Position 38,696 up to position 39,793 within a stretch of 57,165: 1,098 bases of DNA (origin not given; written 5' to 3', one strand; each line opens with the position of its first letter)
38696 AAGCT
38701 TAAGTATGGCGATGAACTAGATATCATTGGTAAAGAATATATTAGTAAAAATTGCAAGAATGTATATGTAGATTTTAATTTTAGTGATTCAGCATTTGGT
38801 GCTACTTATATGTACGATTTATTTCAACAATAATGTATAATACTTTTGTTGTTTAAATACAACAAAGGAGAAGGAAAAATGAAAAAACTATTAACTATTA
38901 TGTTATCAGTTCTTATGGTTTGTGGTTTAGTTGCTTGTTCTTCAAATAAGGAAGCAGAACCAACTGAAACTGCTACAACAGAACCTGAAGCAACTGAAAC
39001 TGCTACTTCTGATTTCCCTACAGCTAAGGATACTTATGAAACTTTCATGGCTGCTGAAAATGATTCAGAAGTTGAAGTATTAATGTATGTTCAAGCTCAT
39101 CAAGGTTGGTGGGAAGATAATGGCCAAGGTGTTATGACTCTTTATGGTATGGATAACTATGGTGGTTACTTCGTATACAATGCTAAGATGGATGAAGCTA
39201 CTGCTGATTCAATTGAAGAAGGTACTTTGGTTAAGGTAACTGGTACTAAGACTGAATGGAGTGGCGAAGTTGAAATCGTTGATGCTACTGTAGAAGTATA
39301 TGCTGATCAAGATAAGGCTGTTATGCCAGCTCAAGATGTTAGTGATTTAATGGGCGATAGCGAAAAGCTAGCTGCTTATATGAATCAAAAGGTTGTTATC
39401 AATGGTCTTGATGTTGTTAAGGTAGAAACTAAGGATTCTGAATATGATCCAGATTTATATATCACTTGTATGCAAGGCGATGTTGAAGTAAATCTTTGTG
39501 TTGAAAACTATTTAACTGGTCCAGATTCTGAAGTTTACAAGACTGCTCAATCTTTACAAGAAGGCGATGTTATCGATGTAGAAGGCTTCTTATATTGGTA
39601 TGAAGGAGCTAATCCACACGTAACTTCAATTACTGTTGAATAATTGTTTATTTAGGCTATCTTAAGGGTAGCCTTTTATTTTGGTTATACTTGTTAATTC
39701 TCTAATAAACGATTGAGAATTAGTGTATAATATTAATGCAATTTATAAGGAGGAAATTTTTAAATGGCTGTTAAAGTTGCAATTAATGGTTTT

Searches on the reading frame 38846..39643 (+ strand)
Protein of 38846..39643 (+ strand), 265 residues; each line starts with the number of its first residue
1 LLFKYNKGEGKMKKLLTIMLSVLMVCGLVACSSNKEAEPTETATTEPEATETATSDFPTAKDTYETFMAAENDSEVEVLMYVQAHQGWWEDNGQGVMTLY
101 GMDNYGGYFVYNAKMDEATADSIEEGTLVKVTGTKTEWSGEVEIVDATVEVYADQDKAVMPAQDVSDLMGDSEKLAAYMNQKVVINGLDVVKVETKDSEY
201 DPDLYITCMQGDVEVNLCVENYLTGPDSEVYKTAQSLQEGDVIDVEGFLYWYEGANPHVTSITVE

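Call 8: search_protein_families(library=pfam, proteins=[window:38846-39643:+], max_evalue=1)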
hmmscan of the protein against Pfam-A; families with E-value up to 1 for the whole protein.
window:38846-39643:+ (265 aa): 4 families
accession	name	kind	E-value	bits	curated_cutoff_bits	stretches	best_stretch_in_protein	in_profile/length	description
PF01336.31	tRNA_anti-codon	-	4.6e-06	26.9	27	2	114-145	36-68/75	OB-fold nucleic acid binding domain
PF21827.1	New_glue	-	0.13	12.5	31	1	12-63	1-48/94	New glue protein family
PF10794.15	DUF2606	-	0.13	12.5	25.4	1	7-40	8-42/134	Protein of unknown function (DUF2606)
PF08829.15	AlphaC_N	-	0.17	12.3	25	0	99-153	51-105/106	Alpha C protein N terminal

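Call 9: search_protein_families(library=ncbifam, proteins=[window:38846-39643:+], max_evalue=1)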
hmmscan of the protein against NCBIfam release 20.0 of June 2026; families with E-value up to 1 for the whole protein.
window:38846-39643:+ (265 aa): 21 families
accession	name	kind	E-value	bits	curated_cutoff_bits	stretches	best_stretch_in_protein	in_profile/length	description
NF050142.1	PG1828_fam_lipo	equivalog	0.0014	19.3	50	1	12-54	1-45/59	PG1828 family lipoprotein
NF053527.1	lipo_Cory_WKLS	subfamily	0.0028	17.6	105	1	19-62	4-52/166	WKL family lipoprotein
NF052551.1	EnvBioLpgNMYCTU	equivalog_domain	0.0042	16.4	250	1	12-60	1-49/227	envelope biogenesis lipoprotein LpqN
TIGR03042.1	PS_II_psbQ_bact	equivalog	0.007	16.2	106.9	1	13-65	2-53/142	photosystem II protein PsbQ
NF033681.1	ExeM_NucH_DNase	subfamily_domain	0.0087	15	300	1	107-186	35-109/546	ExeM/NucH family extracellular endonuclease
NF058647.1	lipo_LytA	equivalog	0.0097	16.1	110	1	12-51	1-38/107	acidic lipoprotein LytA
NF041428.1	TrsH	subfamily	0.018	15.1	150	1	12-51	1-38/149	TrsH/TraH family protein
NF040528.1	SP_0198_lipo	equivalog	0.021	14.8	100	1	13-56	1-45/144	SP_0198 family lipoprotein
NF005249.0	PRK06760.1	subfamily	0.021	14.4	287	1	12-42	1-32/223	hypothetical protein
NF033553.1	MerP_Gpos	exception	0.035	14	110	1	13-54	3-44/112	mercury resistance system substrate-binding protein MerP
NF033216.1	lipo_YgdI_YgdR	subfamily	0.055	13.4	42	1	13-35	1-23/71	YgdI/YgdR family lipoprotein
NF041057.1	Rcas_1661_fam_Se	equivalog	0.056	13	190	1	22-68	3-50/247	Rcas_1661 family thioredoxin-like (seleno)lipoprotein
NF045774.1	cytochro_C551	exception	0.061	13.3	118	1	12-52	1-40/110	cytochrome c551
NF008067.1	PRK10802.1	equivalog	0.075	12.9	261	1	13-53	4-44/171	peptidoglycan-associated lipoprotein Pal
TIGR04454.1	Lepto_4Cys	hypoth_equivalog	0.098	13.1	35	1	12-37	1-26/92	TIGR04454 family lipoprotein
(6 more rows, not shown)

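Call 49: search_protein_families(library=phrogs, proteins=[window:38876-39643:+], max_evalue=1)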
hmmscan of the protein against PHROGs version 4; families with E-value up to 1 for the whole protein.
window:38876-39643:+ (255 aa): 23 families
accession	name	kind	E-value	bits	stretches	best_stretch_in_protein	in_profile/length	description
phrog_9170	-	unknown function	7.7e-08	33.3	1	2-58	1-67/159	-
phrog_9078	-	unknown function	0.00048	20.9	1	2-42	1-34/115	-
phrog_8870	-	unknown function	0.00092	20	1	2-45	1-44/156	-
phrog_812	-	lysis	0.0014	19.7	1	8-51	4-49/102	Rz-like spanin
phrog_6148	-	moron, auxiliary metabolic gene and host takeover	0.0036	18.1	1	4-59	6-61/214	beta-lactamase-inhibitor protein BLIP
phrog_5155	-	unknown function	0.01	17.2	1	2-68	1-58/98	-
phrog_36328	-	unknown function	0.011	16.5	1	3-42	3-42/173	-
phrog_3727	-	unknown function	0.011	16.5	1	2-65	1-63/209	-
phrog_806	-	unknown function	0.018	16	1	2-41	2-48/187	-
phrog_1717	-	unknown function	0.019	15.8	1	2-49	1-48/176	-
phrog_5610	-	unknown function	0.024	15.2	1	2-38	1-37/316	-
phrog_2682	-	unknown function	0.047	15.6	1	2-36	1-38/52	-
phrog_3198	-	lysis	0.055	14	1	2-38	1-38/68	Rz-like spanin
phrog_15587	-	unknown function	0.067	13.8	1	2-43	2-43/191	-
phrog_8545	-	moron, auxiliary metabolic gene and host takeover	0.1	13.4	1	1-124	13-104/177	superinfection exclusion Sie-like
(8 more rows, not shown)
